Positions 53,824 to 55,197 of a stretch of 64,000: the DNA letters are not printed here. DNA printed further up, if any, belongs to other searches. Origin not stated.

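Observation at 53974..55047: Radical SAM/SPASM enzyme with no evident precursor peptide, wedged between a FISUMP lipoprotein and an array of T9SS lectin cargo genes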

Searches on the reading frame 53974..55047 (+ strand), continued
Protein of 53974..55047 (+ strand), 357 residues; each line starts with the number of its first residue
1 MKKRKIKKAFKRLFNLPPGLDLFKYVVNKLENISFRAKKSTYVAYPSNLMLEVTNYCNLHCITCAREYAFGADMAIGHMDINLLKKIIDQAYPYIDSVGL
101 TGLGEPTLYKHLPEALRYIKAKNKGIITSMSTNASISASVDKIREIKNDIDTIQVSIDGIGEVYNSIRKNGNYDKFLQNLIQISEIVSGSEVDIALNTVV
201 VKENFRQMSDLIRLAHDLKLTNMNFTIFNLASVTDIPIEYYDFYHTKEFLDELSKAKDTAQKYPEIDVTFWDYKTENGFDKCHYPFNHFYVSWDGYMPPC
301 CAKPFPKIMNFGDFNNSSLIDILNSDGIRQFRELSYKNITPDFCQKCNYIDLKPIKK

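Call 44: search_protein_families(library=ncbifam, proteins=[L092:9092-10609:+, L096:9075-10643:+, L092:5842-7875:-, L096:5695-7755:-, L095:6923-7996:+, L006:6893-7996:+, L095:9945-10679:+, L095:10669-11001:+, L095:11004-12428:+, L095:9107-9955:+], max_evalue=0.01)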
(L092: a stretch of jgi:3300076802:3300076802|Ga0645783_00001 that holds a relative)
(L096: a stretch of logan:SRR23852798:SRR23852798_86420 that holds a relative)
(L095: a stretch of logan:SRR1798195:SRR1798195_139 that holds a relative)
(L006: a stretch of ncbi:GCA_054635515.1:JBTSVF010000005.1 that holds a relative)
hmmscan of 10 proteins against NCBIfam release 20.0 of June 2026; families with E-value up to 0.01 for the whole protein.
L092:9092-10609:+ (505 aa): 0 families

L096:9075-10643:+ (522 aa): 0 families

L092:5842-7875:- (677 aa): 1 family
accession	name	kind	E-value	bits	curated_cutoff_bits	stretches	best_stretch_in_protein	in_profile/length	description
NF047440.1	LA3751_2_3_fam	subfamily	1.6e-12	47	200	1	95-394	85-380/460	LA_3751/LA_3752 family putative glycosyltransferase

L096:5695-7755:- (686 aa): 0 families

L095:6923-7996:+ (357 aa): 0 families

L006:6893-7996:+ (367 aa): 0 families

L095:9945-10679:+ (244 aa): 10 families
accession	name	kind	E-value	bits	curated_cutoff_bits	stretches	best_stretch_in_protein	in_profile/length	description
NF058614.1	PPMAGASynPpgS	equivalog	7.5e-31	107.3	370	1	9-204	3-197/226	polyprenyl-phospho-N-acetylgalactosaminyl synthase PpgS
TIGR04182.1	glyco_TIGR04182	equivalog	3.3e-24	85.8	325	1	8-229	2-214/293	S-layer glycoprotein N-glycosyltransferase AglJ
NF041391.1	DPhHxTase_Halo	equivalog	8.2e-17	60.9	375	1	14-213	3-193/213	dolichyl-phosphate hexose transferase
NF007986.1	PRK10714.1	equivalog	3e-09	36.4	529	1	4-222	4-219/316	undecaprenyl-phosphate 4-deoxy-4-formamido-L-arabinose transferase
NF010496.0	PRK13915.1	equivalog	2.2e-08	33.6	262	1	5-62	30-91/307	glucosyl-3-phosphoglycerate synthase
TIGR03937.1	PgaC_IcaA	equivalog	2.2e-08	33.5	422.3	1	4-150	43-189/407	poly-beta-1,6-N-acetyl-D-glucosamine synthase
NF047588.1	GlcsyltransPgfSStrep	equivalog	8.6e-08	31.7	500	1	7-229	2-221/308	glycosyltransferase PgfS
TIGR04283.1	glyco_like_mftF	equivalog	4.2e-05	23.2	182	1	10-63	3-57/221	TIGR04283 family arsenosugar biosynthesis glycosyltransferase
NF041865.1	EpsU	equivalog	0.00028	20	700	1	4-96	37-135/394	exopolysaccharide biosynthesis GT2 family glycosyltransferase EpsU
NF047683.1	TeichurnBiosyTuaG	equivalog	0.00071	19.3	400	1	1-50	1-51/252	teichuronic acid biosynthesis protein TuaG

L095:10669-11001:+ (110 aa): 0 families

L095:11004-12428:+ (474 aa): 31 families (the best 25 are shown)
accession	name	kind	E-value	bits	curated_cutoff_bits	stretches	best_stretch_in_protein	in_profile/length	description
TIGR03471.1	HpnJ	equivalog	1.4e-52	179.2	577.6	1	45-454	46-451/472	hopanoid biosynthesis associated radical SAM protein HpnJ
TIGR02026.1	BchE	equivalog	6e-52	177.1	481.35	1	33-438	26-430/497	magnesium-protoporphyrin IX monomethyl ester anaerobic oxidative cyclase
NF050148.1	rSAM_ApyD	equivalog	3.4e-43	148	750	1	30-445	26-439/645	RiPP biosynthesis radical SAM protein ApyD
TIGR03975.1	rSAM_ocin_1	subfamily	1.8e-35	122.6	281.85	1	57-362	116-420/606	RiPP maturation radical SAM C-methyltransferase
TIGR04014.1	B12_SAM_MJ_0865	equivalog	3e-32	112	360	1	92-394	61-358/434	methyl-coenzyme M reductase glutamine C-methyltransferase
TIGR04479.1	bcpD_PhpK_rSAM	subfamily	5.8e-32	110.7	600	1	59-367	99-404/504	PhpK family radical SAM P-methyltransferase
NF038361.1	rSAM_Sden_1168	equivalog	7e-31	107.4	575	1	57-400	128-479/560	Sden_1168 family B12-binding radical SAM P-methyltransferase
NF033070.1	rSAM_AprD4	equivalog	1.7e-29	103.1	500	1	31-427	44-423/456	AprD4 family radical SAM diol-dehydratase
TIGR04013.1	B12_SAM_MJ_1487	hypoth_equivalog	2.8e-28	98.9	251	2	28-232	9-180/382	TIGR04013 family B12-binding domain/radical SAM domain-containing protein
TIGR04072.2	rSAM_ladder_B12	equivalog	2.2e-27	95.8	360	2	209-401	185-379/443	lipid biosynthesis B12-binding/radical SAM protein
TIGR04385.1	B12_rSAM_cofa1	equivalog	1.3e-26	93.8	450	1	31-368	22-360/438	B12 lower ligand biosynthesis radical SAM protein BzaD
TIGR04367.1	HpnR_B12_rSAM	equivalog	1.7e-24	86.3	650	1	32-396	25-375/490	hopanoid C-3 methylase HpnR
NF033712.0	B12_rSAM_KedN5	subfamily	1.3e-20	73.1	700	1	42-362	35-360/624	KedN5 family methylcobalamin-dependent radical SAM C-methyltransferase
TIGR04295.1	B12_rSAM_oligo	hypoth_equivalog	4e-18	65.3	400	1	35-317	31-306/422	TIGR04295 family B12-binding domain-containing radical SAM protein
NF045585.1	rSAM_slr0320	equivalog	1.6e-17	63.3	775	1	209-346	240-381/511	photosystem II high light acclimation radical SAM protein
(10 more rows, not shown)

L095:9107-9955:+ (282 aa): 16 families
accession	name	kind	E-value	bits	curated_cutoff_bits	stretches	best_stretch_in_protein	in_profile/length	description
NF047683.1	TeichurnBiosyTuaG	equivalog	2.7e-19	69.8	400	1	8-125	4-116/252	teichuronic acid biosynthesis protein TuaG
NF007482.0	PRK10073.1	equivalog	6.3e-15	55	423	1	10-123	6-113/334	glycosyltransferase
TIGR03965.1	mycofact_glyco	equivalog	6.2e-12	45.1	280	1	10-145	74-204/467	mycofactocin biosynthesis glycosyltransferase MftF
TIGR03937.1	PgaC_IcaA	equivalog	2.4e-11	43.2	422.3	1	6-127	41-157/407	poly-beta-1,6-N-acetyl-D-glucosamine synthase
NF053739.1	GlytfEpsEBac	equivalog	2.7e-10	39.7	450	1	12-136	3-123/265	glycosyltransferase EpsE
NF041875.1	EPS_EpsD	equivalog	9.4e-10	38.4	370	1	12-121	1-105/325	exopolysaccharide biosynthesis glycosyltransferase EpsD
NF050050.1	ProtGlycPglI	equivalog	1.9e-08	34.1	500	1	12-115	4-103/306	GalNAc(5)-diNAcBac-PP-undecaprenol beta-1,3-glucosyltransferase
NF038302.1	EPS_HpsE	equivalog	2.1e-08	33.5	300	1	12-130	3-121/307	hormogonium polysaccharide biosynthesis glycosyltransferase HpsE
TIGR04283.1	glyco_like_mftF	equivalog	6.3e-07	29.2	182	1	12-217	1-188/221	TIGR04283 family arsenosugar biosynthesis glycosyltransferase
NF041394.1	GtaseAglG_Halo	equivalog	1.7e-06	27.5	440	1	12-149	3-134/304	glucosyl-dolichyl phosphate glucuronosyltransferase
TIGR03111.1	glyc2_xrt_Gpos1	hypoth_equivalog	9.5e-06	24.7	363.95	1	8-129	47-165/439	TIGR03111 family XrtG-associated glycosyltransferase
NF038299.1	EPS_HpsN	equivalog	0.00036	19.6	425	1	12-129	3-115/317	hormogonium polysaccharide biosynthesis glycosyltransferase HpsN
NF007453.0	PRK10018.1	equivalog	0.00061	19.5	382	1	8-138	4-124/280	colanic acid biosynthesis glycosyltransferase WcaA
NF010496.0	PRK13915.1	equivalog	0.00076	18.6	262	1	6-129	27-151/307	glucosyl-3-phosphoglycerate synthase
NF007986.1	PRK10714.1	equivalog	0.00099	18.2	529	1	11-116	7-111/316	undecaprenyl-phosphate 4-deoxy-4-formamido-L-arabinose transferase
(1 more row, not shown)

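Call 49: search_protein_families(library=pfam, alignment_id=A2, max_evalue=0.0001)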
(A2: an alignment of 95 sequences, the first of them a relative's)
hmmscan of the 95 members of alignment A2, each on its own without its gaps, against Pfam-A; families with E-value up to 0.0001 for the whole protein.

A. member 1, L007:1753-3318:+ (522 aa): 2 families
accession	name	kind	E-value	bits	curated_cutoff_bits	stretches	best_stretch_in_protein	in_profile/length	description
PF01379.25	Porphobil_deam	-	3.6e-72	242.7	22.1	1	8-219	1-206/207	Porphobilinogen deaminase, dipyromethane cofactor binding domain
PF02602.20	HEM4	-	1.5e-29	103.2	27.5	1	348-515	40-230/231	Uroporphyrinogen-III synthase HemD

B. families by the number of members that match (of 95 scanned): 152 families (the first 25 are shown)
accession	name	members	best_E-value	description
PF18962.6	Por_Secre_tail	5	2.7e-18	Secretion system C-terminal sorting domain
PF13173.12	AAA_14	2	2.9e-30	AAA domain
PF13635.12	DUF4143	2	1.4e-24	Domain of unknown function (DUF4143)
PF02463.25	SMC_N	2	3.6e-16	RecF/RecN/SMC N terminal domain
PF13304.12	AAA_21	2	1.4e-14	AAA domain, putative AbiEii toxin, Type IV TA system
PF13847.12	Methyltransf_31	2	9.8e-13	Methyltransferase domain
PF13649.12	Methyltransf_25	2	3.3e-11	Methyltransferase domain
PF13489.12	Methyltransf_23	2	1e-07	Methyltransferase domain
PF08241.18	Methyltransf_11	2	2e-07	Methyltransferase domain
PF08242.18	Methyltransf_12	2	3.4e-07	Methyltransferase domain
PF00162.24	PGK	1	2.1e-148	Phosphoglycerate kinase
PF04223.18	CitF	1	1.1e-133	Citrate lyase, alpha subunit (CitF)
PF00375.23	SDF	1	1.2e-108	Sodium:dicarboxylate symporter family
PF03116.20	NQR2_RnfD_RnfE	1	9.8e-103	NQR2, RnfD, RnfE family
PF02897.21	Peptidase_S9_N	1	2e-95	Prolyl oligopeptidase, N-terminal beta-propeller domain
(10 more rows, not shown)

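Call 53: search_protein_families(library=pfam, proteins=[L076:787-1914:+, L076:2542-3795:+, L076:3924-5192:-, L076:5847-6710:-, L076:6704-7816:-, L076:8211-9776:+, L076:11342-14578:-, L076:15955-16911:-, L076:17049-18149:+, L092:652-5565:-], max_evalue=0.01)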
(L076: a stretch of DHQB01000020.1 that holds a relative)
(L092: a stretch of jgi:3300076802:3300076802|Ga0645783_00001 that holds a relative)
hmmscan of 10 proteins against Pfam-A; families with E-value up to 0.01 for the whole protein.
L076:787-1914:+ (376 aa): 16 families
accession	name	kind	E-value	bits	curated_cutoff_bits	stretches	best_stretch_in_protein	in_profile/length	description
PF07992.20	Pyr_redox_2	-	1.4e-51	176.1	26.1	1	7-298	2-290/291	Pyridine nucleotide-disulphide oxidoreductase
PF00070.33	Pyr_redox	-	1.4e-16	61.2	22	1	147-206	1-59/82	Pyridine nucleotide-disulphide oxidoreductase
PF13738.12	Pyr_redox_3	-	2e-10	40.9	30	1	78-272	102-304/305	Pyridine nucleotide-disulphide oxidoreductase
PF03486.20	HI0933_like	-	3.2e-09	37.1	50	1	7-42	2-35/244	HI0933-like protein Rossmann domain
PF01266.30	DAO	-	1.2e-06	28.8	27.9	0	8-39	2-31/353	FAD dependent oxidoreductase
PF01134.28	GIDA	-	2.2e-05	24.1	22.1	0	8-26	2-20/391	Glucose inhibited division protein A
PF13454.12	NAD_binding_9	-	0.00013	22.4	21.8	0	204-234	125-154/155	FAD-NAD(P)-binding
PF13434.12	Lys_Orn_oxgnase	-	0.00021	21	21.3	1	91-167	139-210/339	L-lysine 6-monooxygenase/L-ornithine 5-monooxygenase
PF05834.18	Lycopene_cycl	-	0.00028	20.5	23.4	0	8-45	2-39/380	Lycopene cyclase protein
PF00890.30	FAD_binding_2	-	0.00031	20.5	20.4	1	8-41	2-33/414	FAD binding domain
PF13450.12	NAD_binding_8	-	0.00032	21.3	21.9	0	10-36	1-25/68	NAD(P)-binding Rossmann-like domain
PF01262.27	AlaDh_PNT_C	-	0.00053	19.9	23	0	4-26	27-49/214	Alanine dehydrogenase/PNT, C-terminal domain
PF02254.24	TrkA_N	-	0.0042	17.8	23.8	0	149-187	2-40/116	TrkA-N domain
PF02737.24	3HCDH_N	-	0.0063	16.9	22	1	147-203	1-56/180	3-hydroxyacyl-CoA dehydrogenase, NAD binding domain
PF03446.21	NAD_binding_2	-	0.0074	16.8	21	0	148-233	2-93/161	NAD binding domain of 6-phosphogluconate dehydrogenase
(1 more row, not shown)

L076:2542-3795:+ (418 aa): 2 families
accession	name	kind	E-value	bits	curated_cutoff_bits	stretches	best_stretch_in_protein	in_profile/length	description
PF00082.27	Peptidase_S8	-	1.8e-35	123.1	21.8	1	191-391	8-248/288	Subtilase family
PF05922.21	Inhibitor_I9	-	6.6e-08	33.6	21.2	1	50-154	2-81/82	Peptidase inhibitor I9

L076:3924-5192:- (423 aa): 2 families
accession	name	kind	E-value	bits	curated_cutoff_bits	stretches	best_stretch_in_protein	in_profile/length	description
PF00756.26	Esterase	-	4.4e-21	76.2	22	1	207-349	4-151/251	Putative esterase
PF02922.24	CBM_48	-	0.007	17.1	22.4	0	95-156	17-81/83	Carbohydrate-binding module 48 (Isoamylase N-terminal domain)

L076:5847-6710:- (288 aa): 0 families

L076:6704-7816:- (371 aa): 2 families
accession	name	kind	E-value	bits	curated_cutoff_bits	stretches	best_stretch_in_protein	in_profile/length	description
PF13231.12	PMT_2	-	3.3e-10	40.9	26.1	1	58-216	2-159/160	Dolichyl-phosphate-mannose-protein mannosyltransferase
PF02366.24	PMT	-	0.0067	16.4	22.7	1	74-192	79-200/245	Dolichyl-phosphate-mannose-protein mannosyltransferase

L076:8211-9776:+ (522 aa): 0 families

L076:11342-14578:- (1079 aa): 9 families
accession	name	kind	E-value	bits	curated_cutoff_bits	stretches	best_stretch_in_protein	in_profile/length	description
PF07676.18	PD40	-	1.3e-26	92.4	20.9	2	352-385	4-37/38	WD40-like Beta Propeller Repeat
PF14685.13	PDZ_Tricorn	-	5.6e-25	87.6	25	1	753-835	1-81/88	Tricorn protease PDZ domain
PF03572.23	Peptidase_S41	-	3.1e-21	76.1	24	1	873-1028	1-165/165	Peptidase family S41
PF14684.11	Tricorn_C1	-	1.5e-19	70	24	1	672-730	1-59/59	Tricorn protease C1 domain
PF00930.27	DPPIV_N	-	2.7e-14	53.1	22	1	175-266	2-86/354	Dipeptidyl peptidase IV (DPP IV) N-terminal region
PF25174.1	Beta-prop_THOC3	-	8.3e-07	28.7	305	1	316-483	89-247/272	THOC3 beta-propeller domain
PF25175.1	Beta-prop_WDR5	-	0.00045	20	250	1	355-506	52-195/296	WDR5 beta-propeller domain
PF17820.7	PDZ_6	-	0.00046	20.3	27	1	785-830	9-52/54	PDZ domain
PF02897.21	Peptidase_S9_N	-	0.0017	17.6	24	0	365-420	131-186/414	Prolyl oligopeptidase, N-terminal beta-propeller domain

L076:15955-16911:- (319 aa): 2 families
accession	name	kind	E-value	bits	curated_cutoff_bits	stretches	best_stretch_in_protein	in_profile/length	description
PF00892.27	EamA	-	6e-39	133.8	28.2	2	20-156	2-134/135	EamA-like transporter family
PF05653.20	Mg_trans_NIPA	-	0.00048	19.8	26.2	1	81-157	47-121/295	Magnesium transporter NIPA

L076:17049-18149:+ (367 aa): 1 family
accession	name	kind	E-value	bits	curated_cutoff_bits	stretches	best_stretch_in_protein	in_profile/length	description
PF01594.21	AI-2E_transport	-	1.2e-39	136.9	34.3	1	14-349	7-322/327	AI-2E family transporter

L092:652-5565:- (1637 aa): 0 families

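Call 54: list_cluster_members(proteins=[window:53974-55044:+, window:47748-49898:-, P0004])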
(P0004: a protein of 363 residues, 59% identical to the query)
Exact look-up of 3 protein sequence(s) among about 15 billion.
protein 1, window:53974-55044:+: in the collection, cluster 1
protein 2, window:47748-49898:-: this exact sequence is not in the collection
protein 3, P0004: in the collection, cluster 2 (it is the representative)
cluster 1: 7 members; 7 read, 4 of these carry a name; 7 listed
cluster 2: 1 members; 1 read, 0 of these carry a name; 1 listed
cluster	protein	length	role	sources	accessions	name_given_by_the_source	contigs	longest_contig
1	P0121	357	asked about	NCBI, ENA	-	-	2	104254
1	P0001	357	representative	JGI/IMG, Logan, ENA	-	-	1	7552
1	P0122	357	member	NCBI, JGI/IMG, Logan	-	radical SAM protein with 4Fe4S-binding SPASM domain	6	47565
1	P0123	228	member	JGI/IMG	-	radical SAM protein with 4Fe4S-binding SPASM domain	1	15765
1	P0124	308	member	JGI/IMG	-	radical SAM protein with 4Fe4S-binding SPASM domain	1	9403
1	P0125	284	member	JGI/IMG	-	radical SAM protein with 4Fe4S-binding SPASM domain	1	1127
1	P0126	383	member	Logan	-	-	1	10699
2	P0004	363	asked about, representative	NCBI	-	-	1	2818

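Call 55: find_encoding_contigs(protein=P0122, flank=6000, max_places=6)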
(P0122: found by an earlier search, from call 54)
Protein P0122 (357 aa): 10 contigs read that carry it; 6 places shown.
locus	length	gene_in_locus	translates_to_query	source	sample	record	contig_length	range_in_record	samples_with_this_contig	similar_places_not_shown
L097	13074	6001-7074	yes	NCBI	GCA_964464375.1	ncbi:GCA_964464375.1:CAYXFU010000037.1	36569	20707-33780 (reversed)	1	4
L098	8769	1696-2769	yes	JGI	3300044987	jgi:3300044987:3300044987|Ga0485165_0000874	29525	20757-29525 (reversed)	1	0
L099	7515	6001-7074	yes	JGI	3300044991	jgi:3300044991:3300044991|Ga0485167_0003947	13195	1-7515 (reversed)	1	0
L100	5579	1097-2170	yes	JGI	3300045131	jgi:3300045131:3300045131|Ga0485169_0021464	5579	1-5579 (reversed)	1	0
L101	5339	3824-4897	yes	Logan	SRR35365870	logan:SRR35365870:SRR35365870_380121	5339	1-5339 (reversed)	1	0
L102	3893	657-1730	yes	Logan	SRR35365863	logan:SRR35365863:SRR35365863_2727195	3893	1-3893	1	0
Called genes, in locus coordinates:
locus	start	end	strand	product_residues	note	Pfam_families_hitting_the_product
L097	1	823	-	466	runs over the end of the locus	PF02878:PGM_PMM_I, PF02879:PGM_PMM_II, PF02880:PGM_PMM_III, PF00408:PGM_PMM_IV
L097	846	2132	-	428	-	PF03952:Enolase_N, PF00113:Enolase_C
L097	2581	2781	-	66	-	PF15919:HicB_lk_antitox, PF21748:UPF0150 (weak)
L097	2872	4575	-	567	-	-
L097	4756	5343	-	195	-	-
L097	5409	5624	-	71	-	-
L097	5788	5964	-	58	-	-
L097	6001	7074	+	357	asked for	PF04055:Radical_SAM, PF13186:SPASM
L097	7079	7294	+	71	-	PF10049:DUF2283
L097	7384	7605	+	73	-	-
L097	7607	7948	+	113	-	PF02452:PemK_toxin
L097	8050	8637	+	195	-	PF13328:HD_4 (weak)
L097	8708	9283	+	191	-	-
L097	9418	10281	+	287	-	PF13568:OMP_b-brl_2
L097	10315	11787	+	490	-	PF26549:Tricorn_N (faint), PF07676:PD40, PF00691:OmpA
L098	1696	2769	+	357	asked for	PF04055:Radical_SAM, PF13186:SPASM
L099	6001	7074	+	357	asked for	PF04055:Radical_SAM, PF13186:SPASM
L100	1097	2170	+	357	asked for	PF04055:Radical_SAM, PF13186:SPASM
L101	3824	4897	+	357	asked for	PF04055:Radical_SAM, PF13186:SPASM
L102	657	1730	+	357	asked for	PF04055:Radical_SAM, PF13186:SPASM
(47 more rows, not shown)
